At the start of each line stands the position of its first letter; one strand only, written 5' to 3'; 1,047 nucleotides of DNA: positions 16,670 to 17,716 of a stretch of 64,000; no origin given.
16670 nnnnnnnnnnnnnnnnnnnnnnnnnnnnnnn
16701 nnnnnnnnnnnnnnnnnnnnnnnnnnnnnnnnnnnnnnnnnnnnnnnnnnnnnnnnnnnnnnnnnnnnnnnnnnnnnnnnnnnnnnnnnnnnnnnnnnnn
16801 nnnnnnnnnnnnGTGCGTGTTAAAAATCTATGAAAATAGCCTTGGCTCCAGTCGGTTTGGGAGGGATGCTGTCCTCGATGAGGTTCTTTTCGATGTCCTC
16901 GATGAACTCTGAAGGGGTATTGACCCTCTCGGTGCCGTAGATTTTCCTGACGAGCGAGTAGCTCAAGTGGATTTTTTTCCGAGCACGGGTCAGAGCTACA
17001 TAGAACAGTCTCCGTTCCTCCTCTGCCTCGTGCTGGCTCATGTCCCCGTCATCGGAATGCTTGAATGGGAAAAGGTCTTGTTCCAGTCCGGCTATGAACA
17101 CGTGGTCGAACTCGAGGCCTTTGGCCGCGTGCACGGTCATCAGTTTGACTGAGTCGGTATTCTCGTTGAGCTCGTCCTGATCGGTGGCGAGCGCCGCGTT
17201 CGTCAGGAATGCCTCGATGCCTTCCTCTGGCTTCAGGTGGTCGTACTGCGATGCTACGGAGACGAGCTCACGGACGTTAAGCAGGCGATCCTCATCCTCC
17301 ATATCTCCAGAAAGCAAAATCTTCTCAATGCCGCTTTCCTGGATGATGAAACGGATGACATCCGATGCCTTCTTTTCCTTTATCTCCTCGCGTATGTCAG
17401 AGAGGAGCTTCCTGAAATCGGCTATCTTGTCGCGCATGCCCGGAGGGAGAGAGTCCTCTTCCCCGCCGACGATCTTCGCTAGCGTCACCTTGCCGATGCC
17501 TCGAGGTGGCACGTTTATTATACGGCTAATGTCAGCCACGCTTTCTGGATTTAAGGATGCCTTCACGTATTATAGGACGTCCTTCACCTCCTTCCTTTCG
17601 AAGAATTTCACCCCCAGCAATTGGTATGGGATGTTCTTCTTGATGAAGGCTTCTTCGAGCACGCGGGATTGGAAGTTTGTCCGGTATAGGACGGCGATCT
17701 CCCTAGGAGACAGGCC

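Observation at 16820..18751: UvrD/PcrA-family helicase interrupted by a single in-frame TAA at a conserved position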

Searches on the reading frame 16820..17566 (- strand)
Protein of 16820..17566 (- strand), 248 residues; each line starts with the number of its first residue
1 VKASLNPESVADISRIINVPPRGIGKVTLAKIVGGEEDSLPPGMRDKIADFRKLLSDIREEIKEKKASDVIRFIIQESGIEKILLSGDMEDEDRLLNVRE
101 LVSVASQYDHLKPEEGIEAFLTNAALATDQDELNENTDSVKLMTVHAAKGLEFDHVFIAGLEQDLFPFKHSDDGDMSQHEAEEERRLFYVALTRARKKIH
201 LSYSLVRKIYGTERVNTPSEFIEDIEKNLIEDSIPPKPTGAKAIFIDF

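Call 7: search_protein_families(library=pfam, proteins=[window:16823-17566:-])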
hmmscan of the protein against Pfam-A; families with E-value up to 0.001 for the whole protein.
window:16823-17566:- (248 aa): 3 families
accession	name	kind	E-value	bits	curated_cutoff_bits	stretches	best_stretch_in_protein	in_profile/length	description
PF13361.12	UvrD_C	-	1.2e-37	130.6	25.6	1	46-204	211-348/350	UvrD-like helicase C-terminal domain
PF13538.12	UvrD_C_2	-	1.5e-13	50.8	27.4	2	172-201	21-51/52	UvrD-like helicase C-terminal domain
PF01443.25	Viral_helicase1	-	6.8e-06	26.5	21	1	135-201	173-226/228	Viral superfamily 1 RNA helicase core domain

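Call 13: find_encoding_contigs(protein=window:16820-17566:-, flank=3000)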
Protein window:16820-17566:- (248 aa): 1 contig read that carries it; 1 place shown.
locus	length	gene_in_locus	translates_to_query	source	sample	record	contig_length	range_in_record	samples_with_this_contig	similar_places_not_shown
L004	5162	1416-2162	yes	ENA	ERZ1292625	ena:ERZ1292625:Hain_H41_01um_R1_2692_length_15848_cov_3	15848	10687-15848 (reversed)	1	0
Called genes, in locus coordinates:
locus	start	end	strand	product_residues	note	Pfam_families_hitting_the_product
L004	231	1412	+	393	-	PF00580:UvrD-helicase, PF13245:AAA_19, PF13604:AAA_30 (faint), PF13361:UvrD_C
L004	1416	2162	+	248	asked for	PF13361:UvrD_C, PF01443:Viral_helicase1 (weak), PF13538:UvrD_C_2 (weak)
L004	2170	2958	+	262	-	PF00398:RrnaAD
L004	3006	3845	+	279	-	-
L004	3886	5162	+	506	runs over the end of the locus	-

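Call 29: find_homologous_proteins(query=window:16823-17566:-, max_evalue=1e-10)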
Query window:16823-17566:- (248 aa): 2369 proteins with E <= 1e-10 among 3468 candidates; the best 120 are listed.
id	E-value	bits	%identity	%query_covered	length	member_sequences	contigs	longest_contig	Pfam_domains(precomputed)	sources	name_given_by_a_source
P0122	4.2e-155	532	100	100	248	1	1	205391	PF13538.13,PF01443.25,PF13361.13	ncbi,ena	-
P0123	8.5e-123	426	84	93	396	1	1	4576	PF13538.13,PF13087.13,PF13361.13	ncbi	-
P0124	7.0e-109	381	70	100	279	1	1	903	PF13538.13,PF13361.13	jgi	jgi:DNA helicase-2/ATP-dependent DNA helicase PcrA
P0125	4.9e-107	375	70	100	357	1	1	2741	PF13538.13,PF13087.13,PF13361.13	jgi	-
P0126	1.0e-103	364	79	54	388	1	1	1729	PF13538.13,PF13361.13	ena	-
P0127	1.7e-102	360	67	100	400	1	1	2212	PF13538.13,PF13087.13,PF13361.13,PF00580.28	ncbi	-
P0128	7.5e-102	358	69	100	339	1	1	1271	PF13538.13,PF13087.13,PF13361.13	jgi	jgi:DNA helicase-2/ATP-dependent DNA helicase PcrA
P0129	2.5e-99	349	65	100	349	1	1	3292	PF13538.13,PF13087.13,PF13361.13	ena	-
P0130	5.0e-99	348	63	100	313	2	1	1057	PF13538.13,PF13361.13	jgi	-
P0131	2.5e-97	343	71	90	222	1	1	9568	PF13538.13,PF01443.25,PF13361.13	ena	-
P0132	2.9e-97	343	66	100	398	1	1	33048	PF13538.13,PF13087.13,PF13361.13,PF00580.28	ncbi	-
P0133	7.0e-97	341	63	100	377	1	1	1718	PF13538.13,PF13087.13,PF13361.13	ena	-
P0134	1.7e-96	340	77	83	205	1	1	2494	PF13538.13,PF01443.25,PF13361.13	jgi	jgi:DNA helicase-2/ATP-dependent DNA helicase PcrA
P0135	2.2e-96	340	52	100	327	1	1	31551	PF13538.13,PF13361.13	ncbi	-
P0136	2.6e-95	336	67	92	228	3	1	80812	PF13538.13,PF13361.13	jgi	jgi:DNA helicase-2/ATP-dependent DNA helicase PcrA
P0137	6.8e-94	332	64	100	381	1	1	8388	PF13538.13,PF13087.13,PF13361.13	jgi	jgi:DNA helicase II / ATP-dependent DNA helicase PcrA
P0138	5.8e-92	325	61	100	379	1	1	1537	PF13538.13,PF13087.13,PF13361.13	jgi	jgi:DNA helicase-2/ATP-dependent DNA helicase PcrA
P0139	1.2e-90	321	68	87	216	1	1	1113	PF13538.13,PF13361.13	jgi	jgi:DNA helicase-2/ATP-dependent DNA helicase PcrA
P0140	1.9e-88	314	89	65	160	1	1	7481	PF13538.13,PF01443.25,PF13361.13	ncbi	-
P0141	5.3e-87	309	65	90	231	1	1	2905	PF13538.13,PF13361.13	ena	-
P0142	2.0e-86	307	71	83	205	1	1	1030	PF13538.13,PF13361.13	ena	-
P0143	2.1e-86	307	70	83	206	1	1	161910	PF13538.13,PF13361.13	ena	-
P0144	1.4e-85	304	59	100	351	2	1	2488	PF13538.13,PF13087.13,PF13361.13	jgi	jgi:DNA helicase-2/ATP-dependent DNA helicase PcrA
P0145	3.3e-84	300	58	100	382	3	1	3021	PF13538.13,PF13087.13,PF01443.25,PF13361.13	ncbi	ncbi:MAG: 3'-5' exonuclease, partial [Patescibacteria group bacterium]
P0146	1.0e-82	295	57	100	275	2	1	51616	PF13538.13,PF13361.13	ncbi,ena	-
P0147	1.9e-82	294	59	90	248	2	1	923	PF13538.13,PF13361.13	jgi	jgi:DNA helicase-2/ATP-dependent DNA helicase PcrA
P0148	2.1e-82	294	58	100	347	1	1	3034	PF13538.13,PF13087.13,PF13361.13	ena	-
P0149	3.2e-81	290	67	83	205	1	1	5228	PF13538.13,PF13361.13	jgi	jgi:DNA helicase-2/ATP-dependent DNA helicase PcrA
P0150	4.5e-81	290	64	85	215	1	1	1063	PF13538.13,PF13361.13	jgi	jgi:DNA helicase-2/ATP-dependent DNA helicase PcrA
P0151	2.2e-80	287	56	100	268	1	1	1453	PF13538.13,PF13361.13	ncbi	-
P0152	1.0e-79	285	70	75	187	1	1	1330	PF13538.13,PF13361.13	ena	-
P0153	1.1e-78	282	67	81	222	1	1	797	PF13538.13,PF13361.13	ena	-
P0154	2.4e-78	281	53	98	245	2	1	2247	PF13538.13,PF13361.13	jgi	jgi:DNA helicase-2/ATP-dependent DNA helicase PcrA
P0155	3.0e-78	280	54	100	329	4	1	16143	PF13538.13,PF13087.13,PF13361.13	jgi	jgi:DNA helicase-2/ATP-dependent DNA helicase PcrA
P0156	1.8e-77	278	61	83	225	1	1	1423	PF13538.13,PF13361.13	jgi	jgi:DNA helicase-2/ATP-dependent DNA helicase PcrA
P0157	2.1e-77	278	62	85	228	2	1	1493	PF13538.13,PF13361.13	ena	-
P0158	4.0e-77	277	56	100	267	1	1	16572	PF13538.13,PF13361.13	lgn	-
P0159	6.2e-77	276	59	100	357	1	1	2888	PF13538.13,PF13087.13,PF13361.13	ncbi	-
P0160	6.6e-77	276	56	100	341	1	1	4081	PF13538.13,PF13087.13,PF13361.13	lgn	-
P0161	6.7e-77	276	54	100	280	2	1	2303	PF13538.13,PF01443.25,PF13361.13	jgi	jgi:DNA helicase-2/ATP-dependent DNA helicase PcrA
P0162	1.2e-75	272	77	65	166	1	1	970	PF13538.13,PF01443.25,PF13361.13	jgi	-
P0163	1.9e-75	271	54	98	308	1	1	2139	PF13538.13,PF13361.13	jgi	-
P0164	3.1e-75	271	54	100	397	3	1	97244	PF13538.13,PF13087.13,PF13361.13,PF00580.28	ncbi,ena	-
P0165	3.8e-75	270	55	93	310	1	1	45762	PF13538.13,PF13361.13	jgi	jgi:DNA helicase-2/ATP-dependent DNA helicase PcrA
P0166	4.1e-75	270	50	100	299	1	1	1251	PF13538.13,PF01443.25,PF13361.13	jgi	jgi:DNA helicase-2/ATP-dependent DNA helicase PcrA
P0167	5.3e-75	270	57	94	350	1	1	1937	PF13538.13,PF13087.13,PF13361.13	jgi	jgi:DNA helicase-2/ATP-dependent DNA helicase PcrA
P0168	5.6e-75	270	58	93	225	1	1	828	PF13538.13,PF13361.13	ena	-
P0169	6.0e-75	270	56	93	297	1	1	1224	PF13538.13,PF13361.13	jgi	-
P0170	1.6e-74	268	56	91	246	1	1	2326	PF13538.13,PF13361.13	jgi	jgi:DNA helicase II / ATP-dependent DNA helicase PcrA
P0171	3.0e-74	267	53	100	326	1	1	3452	PF13538.13,PF13087.13,PF13361.13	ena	-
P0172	4.5e-74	267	56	94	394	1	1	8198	PF13538.13,PF13087.13,PF13361.13,PF00580.28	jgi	jgi:DNA helicase II / ATP-dependent DNA helicase PcrA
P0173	5.1e-74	267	56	94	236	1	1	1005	PF13538.13,PF01443.25,PF13361.13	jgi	jgi:DNA helicase-2/ATP-dependent DNA helicase PcrA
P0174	5.2e-74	267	54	91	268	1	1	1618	PF13538.13,PF13361.13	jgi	-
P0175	8.6e-74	266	53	100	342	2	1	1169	PF13538.13,PF13087.13,PF13361.13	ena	-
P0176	9.1e-74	266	59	94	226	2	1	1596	PF13538.13,PF01443.25,PF13361.13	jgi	jgi:DNA helicase-2/ATP-dependent DNA helicase PcrA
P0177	1.1e-73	266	54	93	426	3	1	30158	PF13538.13,PF13087.13,PF13361.13,PF00580.28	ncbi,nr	ncbi:MAG TPA: 3'-5' exonuclease, partial [Candidatus Paceibacterota bacterium]|nr:3'-5' exonuclease 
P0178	1.3e-73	265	51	100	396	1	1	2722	PF13538.13,PF13087.13,PF13361.13,PF00580.28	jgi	jgi:DNA helicase-2/ATP-dependent DNA helicase PcrA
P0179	1.5e-73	265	54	96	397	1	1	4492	PF13538.13,PF00012.27,PF01443.25,PF13361.13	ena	-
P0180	1.8e-73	265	55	94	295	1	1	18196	PF13538.13,PF13361.13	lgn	-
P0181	1.9e-73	265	56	94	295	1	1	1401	PF13538.13,PF13361.13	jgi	jgi:DNA helicase-2/ATP-dependent DNA helicase PcrA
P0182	3.1e-73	264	54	93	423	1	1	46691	PF13538.13,PF13087.13,PF13361.13,PF00580.28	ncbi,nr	ncbi:MAG: UvrD-helicase domain-containing protein, partial [Parcubacteria group bacterium]|nr:UvrD-h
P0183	3.3e-73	264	56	94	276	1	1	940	PF13538.13,PF13361.13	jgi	jgi:DNA helicase-2/ATP-dependent DNA helicase PcrA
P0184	3.4e-73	264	56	94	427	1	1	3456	PF13538.13,PF13087.13,PF01443.25,PF13361.13,PF13245.13,PF00580.28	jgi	jgi:DNA helicase-2/ATP-dependent DNA helicase PcrA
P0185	5.2e-73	263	57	93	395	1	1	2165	PF13538.13,PF13087.13,PF13361.13,PF00580.28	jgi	jgi:DNA helicase-2/ATP-dependent DNA helicase PcrA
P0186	9.2e-73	262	54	100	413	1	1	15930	PF13538.13,PF13087.13,PF13361.13,PF00580.28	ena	-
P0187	9.4e-73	262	53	98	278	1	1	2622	PF13538.13,PF13361.13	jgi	jgi:DNA helicase-2/ATP-dependent DNA helicase PcrA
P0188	1.6e-72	262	53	94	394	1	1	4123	PF13538.13,PF13087.13,PF13361.13,PF00580.28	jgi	-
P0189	1.6e-72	262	55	91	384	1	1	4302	PF13538.13,PF13361.13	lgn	-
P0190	2.0e-72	261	58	90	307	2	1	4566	PF13538.13,PF13361.13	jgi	-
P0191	2.2e-72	261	51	100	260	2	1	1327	PF13538.13,PF13361.13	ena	-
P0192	2.3e-72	261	51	100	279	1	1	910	PF13538.13,PF13361.13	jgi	jgi:DNA helicase-2/ATP-dependent DNA helicase PcrA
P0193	2.4e-72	261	55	94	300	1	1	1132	PF13538.13,PF13361.13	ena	-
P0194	2.8e-72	261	52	100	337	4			PF13538.13,PF01443.25,PF13361.13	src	-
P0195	3.2e-72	261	49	74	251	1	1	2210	PF13538.13,PF13361.13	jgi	jgi:DNA helicase-2/ATP-dependent DNA helicase PcrA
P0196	3.5e-72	261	51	100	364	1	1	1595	PF13538.13,PF13361.13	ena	-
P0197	5.4e-72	260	51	99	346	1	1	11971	PF13538.13,PF13087.13,PF13361.13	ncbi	-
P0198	6.0e-72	260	53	94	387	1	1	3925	PF13538.13,PF13087.13,PF13361.13,PF00580.28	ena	-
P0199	1.3e-71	259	53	97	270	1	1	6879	PF13538.13,PF13361.13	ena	-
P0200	1.4e-71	259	53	97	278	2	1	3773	PF13538.13,PF13361.13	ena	-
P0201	1.4e-71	259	54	100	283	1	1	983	PF13538.13,PF13361.13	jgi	-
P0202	1.5e-71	258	54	96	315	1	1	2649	PF13538.13,PF13361.13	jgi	jgi:DNA helicase-2/ATP-dependent DNA helicase PcrA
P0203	1.9e-71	258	53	100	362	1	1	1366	PF13538.13,PF13087.13,PF13361.13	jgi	jgi:DNA helicase-2/ATP-dependent DNA helicase PcrA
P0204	2.3e-71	258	50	100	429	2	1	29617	PF13538.13,PF13087.13,PF13361.13,PF00580.28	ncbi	-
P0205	2.5e-71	258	72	67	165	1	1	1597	PF13538.13,PF13361.13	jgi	-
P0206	4.2e-71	257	53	93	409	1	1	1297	PF13538.13,PF13087.13,PF13361.13,PF00580.28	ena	-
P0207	5.3e-71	257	55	95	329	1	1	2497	PF13538.13,PF13361.13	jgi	jgi:DNA helicase-2/ATP-dependent DNA helicase PcrA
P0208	7.1e-71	256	52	100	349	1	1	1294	PF13538.13,PF13361.13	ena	-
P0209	1.1e-70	256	52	100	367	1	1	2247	PF13538.13,PF13087.13,PF01443.25,PF13361.13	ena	-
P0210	1.3e-70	255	51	100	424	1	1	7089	PF13538.13,PF13087.13,PF13361.13,PF13245.13,PF00580.28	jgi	jgi:DNA helicase-2/ATP-dependent DNA helicase PcrA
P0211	1.7e-70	255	56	93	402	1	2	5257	PF13538.13,PF13087.13,PF01443.25,PF13361.13,PF00580.28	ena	-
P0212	1.9e-70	255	50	100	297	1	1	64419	PF13538.13,PF13361.13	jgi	jgi:DNA helicase-2/ATP-dependent DNA helicase PcrA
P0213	2.4e-70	255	56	94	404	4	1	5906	PF13538.13,PF13087.13,PF13361.13,PF00580.28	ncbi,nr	ncbi:ATP-binding domain-containing protein, partial [bacterium]|nr:ATP-binding domain-containing pro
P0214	3.6e-70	254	59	83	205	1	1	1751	PF13538.13,PF13087.13,PF01443.25,PF13361.13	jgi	jgi:DNA helicase-2/ATP-dependent DNA helicase PcrA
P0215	4.3e-70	254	56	94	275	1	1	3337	PF13538.13,PF13361.13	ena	-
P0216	4.8e-70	254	52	93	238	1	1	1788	PF13538.13,PF13361.13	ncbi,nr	ncbi:MAG: ATP-dependent helicase, partial [Candidatus Vogelbacteria bacterium]|nr:ATP-dependent heli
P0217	4.9e-70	254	54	94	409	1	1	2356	PF13538.13,PF13087.13,PF13361.13,PF00580.28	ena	-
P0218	5.4e-70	253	51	100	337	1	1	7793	PF13538.13,PF13361.13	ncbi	ncbi:MAG: 3'-5' exonuclease, partial [Nitrospira sp.]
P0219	5.9e-70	253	55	93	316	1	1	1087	PF13538.13,PF13361.13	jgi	jgi:DNA helicase II / ATP-dependent DNA helicase PcrA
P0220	7.1e-70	253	54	89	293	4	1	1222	PF13538.13,PF13361.13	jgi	jgi:DNA helicase-2/ATP-dependent DNA helicase PcrA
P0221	9.5e-70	253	53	96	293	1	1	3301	PF13538.13,PF13361.13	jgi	-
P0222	9.6e-70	253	53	93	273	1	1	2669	PF13538.13,PF13361.13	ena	-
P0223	1.3e-69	252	52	93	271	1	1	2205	PF13538.13,PF13361.13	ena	-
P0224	1.8e-69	252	51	100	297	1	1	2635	PF13538.13,PF01443.25,PF13361.13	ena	-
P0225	1.9e-69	252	54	93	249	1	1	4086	PF13538.13,PF13361.13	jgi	jgi:DNA helicase-2/ATP-dependent DNA helicase PcrA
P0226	3.3e-69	251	54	92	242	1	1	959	PF13538.13,PF13361.13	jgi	jgi:DNA helicase-2/ATP-dependent DNA helicase PcrA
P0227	3.4e-69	251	52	96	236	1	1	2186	PF13538.13,PF01443.25,PF13361.13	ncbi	-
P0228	3.5e-69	251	52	93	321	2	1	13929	PF13538.13,PF13361.13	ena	-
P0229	3.6e-69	251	53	94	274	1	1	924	PF13538.13,PF13361.13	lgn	-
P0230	5.6e-69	250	54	93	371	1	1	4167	PF13538.13,PF13361.13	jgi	jgi:DNA helicase-2/ATP-dependent DNA helicase PcrA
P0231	6.1e-69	250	51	98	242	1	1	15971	PF13538.13,PF13361.13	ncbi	ncbi:MAG: ATP-dependent helicase, partial [Candidatus Paceibacterota bacterium]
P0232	9.7e-69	249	56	91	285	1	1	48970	PF13538.13,PF13361.13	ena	-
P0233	1.4e-68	249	49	99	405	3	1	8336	PF13538.13,PF13087.13,PF13361.13,PF00580.28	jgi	jgi:DNA helicase-2/ATP-dependent DNA helicase PcrA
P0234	1.5e-68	249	52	93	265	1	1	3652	PF13538.13,PF13361.13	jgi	jgi:DNA helicase-2/ATP-dependent DNA helicase PcrA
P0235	1.6e-68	249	50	96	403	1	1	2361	PF13538.13,PF13087.13,PF13361.13,PF00580.28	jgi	jgi:DNA helicase-2/ATP-dependent DNA helicase PcrA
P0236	1.8e-68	248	51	100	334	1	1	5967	PF13538.13,PF13361.13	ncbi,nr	ncbi:MAG: 3'-5' exonuclease, partial [bacterium]|nr:3'-5' exonuclease [bacterium]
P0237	2.3e-68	248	51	100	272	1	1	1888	PF13538.13,PF13361.13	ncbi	-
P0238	3.4e-68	248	53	99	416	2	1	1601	PF13538.13,PF13087.13,PF13361.13,PF00580.28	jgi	jgi:DNA helicase-2/ATP-dependent DNA helicase PcrA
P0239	3.4e-68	248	56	91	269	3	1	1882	PF13538.13,PF13361.13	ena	-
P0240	5.8e-68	247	50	94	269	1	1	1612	PF13538.13,PF13361.13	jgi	jgi:DNA helicase-2/ATP-dependent DNA helicase PcrA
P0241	6.0e-68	247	52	96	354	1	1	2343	PF13538.13,PF13361.13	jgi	jgi:DNA helicase-2/ATP-dependent DNA helicase PcrA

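Call 31: find_encoding_contigs(protein=P0146, flank=3000, max_places=1)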
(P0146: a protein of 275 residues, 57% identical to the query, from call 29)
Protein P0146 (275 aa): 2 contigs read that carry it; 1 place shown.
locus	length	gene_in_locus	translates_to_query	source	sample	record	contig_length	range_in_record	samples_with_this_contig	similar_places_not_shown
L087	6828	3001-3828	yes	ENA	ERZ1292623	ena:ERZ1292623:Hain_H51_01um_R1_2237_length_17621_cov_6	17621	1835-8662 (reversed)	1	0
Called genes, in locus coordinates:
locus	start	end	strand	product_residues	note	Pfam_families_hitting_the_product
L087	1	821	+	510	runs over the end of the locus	PF05362:Lon_C (weak), PF13541:ChlI, PF01078:Mg_chelatase, PF07728:AAA_5, PF00493:MCM (weak), PF13335:Mg_chelatase_C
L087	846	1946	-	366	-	PF01476:LysM, PF23446:LysM1_NFP_LYK (faint), PF23473:LysM3_LYK4_5 (weak), PF01476:LysM, PF01551:Peptidase_M23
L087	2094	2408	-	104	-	-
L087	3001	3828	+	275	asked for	PF13361:UvrD_C, PF13538:UvrD_C_2 (faint)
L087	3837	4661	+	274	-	PF00398:RrnaAD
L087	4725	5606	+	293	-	-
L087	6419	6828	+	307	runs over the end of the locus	-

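Call 32: find_encoding_contigs(protein=P0136, flank=3000, max_places=1)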
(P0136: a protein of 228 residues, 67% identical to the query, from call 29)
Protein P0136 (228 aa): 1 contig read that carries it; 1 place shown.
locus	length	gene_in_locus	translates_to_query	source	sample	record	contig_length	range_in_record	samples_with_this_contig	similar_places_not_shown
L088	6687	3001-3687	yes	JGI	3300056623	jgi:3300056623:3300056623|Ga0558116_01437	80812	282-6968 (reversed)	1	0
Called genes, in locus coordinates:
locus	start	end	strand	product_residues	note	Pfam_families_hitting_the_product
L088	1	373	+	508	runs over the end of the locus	PF05362:Lon_C (weak), PF13541:ChlI, PF01078:Mg_chelatase, PF07728:AAA_5, PF00493:MCM, PF13335:Mg_chelatase_C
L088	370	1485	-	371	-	PF23446:LysM1_NFP_LYK (faint), PF01476:LysM, PF23462:LysM3_NFP (faint), PF23473:LysM3_LYK4_5 (weak), PF01476:LysM, PF01551:Peptidase_M23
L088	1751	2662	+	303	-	PF00580:UvrD-helicase, PF13245:AAA_19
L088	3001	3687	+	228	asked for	PF13361:UvrD_C, PF13538:UvrD_C_2 (weak)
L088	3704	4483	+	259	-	PF00398:RrnaAD, PF13649:Methyltransf_25 (faint)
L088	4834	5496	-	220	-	-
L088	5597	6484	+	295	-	-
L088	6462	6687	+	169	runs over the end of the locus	?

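Call 33: find_encoding_contigs(protein=P0143, flank=3000, max_places=1)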
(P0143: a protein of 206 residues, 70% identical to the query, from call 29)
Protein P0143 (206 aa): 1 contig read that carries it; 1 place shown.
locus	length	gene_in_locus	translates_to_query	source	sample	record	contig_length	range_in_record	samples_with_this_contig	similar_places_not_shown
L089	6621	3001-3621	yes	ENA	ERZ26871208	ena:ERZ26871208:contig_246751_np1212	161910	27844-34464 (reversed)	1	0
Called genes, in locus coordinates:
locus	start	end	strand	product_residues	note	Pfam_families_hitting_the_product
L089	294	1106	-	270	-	PF23446:LysM1_NFP_LYK (faint), PF23462:LysM3_NFP (faint), PF23473:LysM3_LYK4_5 (weak), PF01476:LysM, PF01551:Peptidase_M23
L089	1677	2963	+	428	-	PF00580:UvrD-helicase, PF13245:AAA_19, PF13604:AAA_30 (faint), PF13361:UvrD_C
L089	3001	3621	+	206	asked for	PF13361:UvrD_C, PF13538:UvrD_C_2 (weak)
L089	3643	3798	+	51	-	PF00398:RrnaAD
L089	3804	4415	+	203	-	PF00398:RrnaAD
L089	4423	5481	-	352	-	PF01471:PG_binding_1 (faint)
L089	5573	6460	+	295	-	-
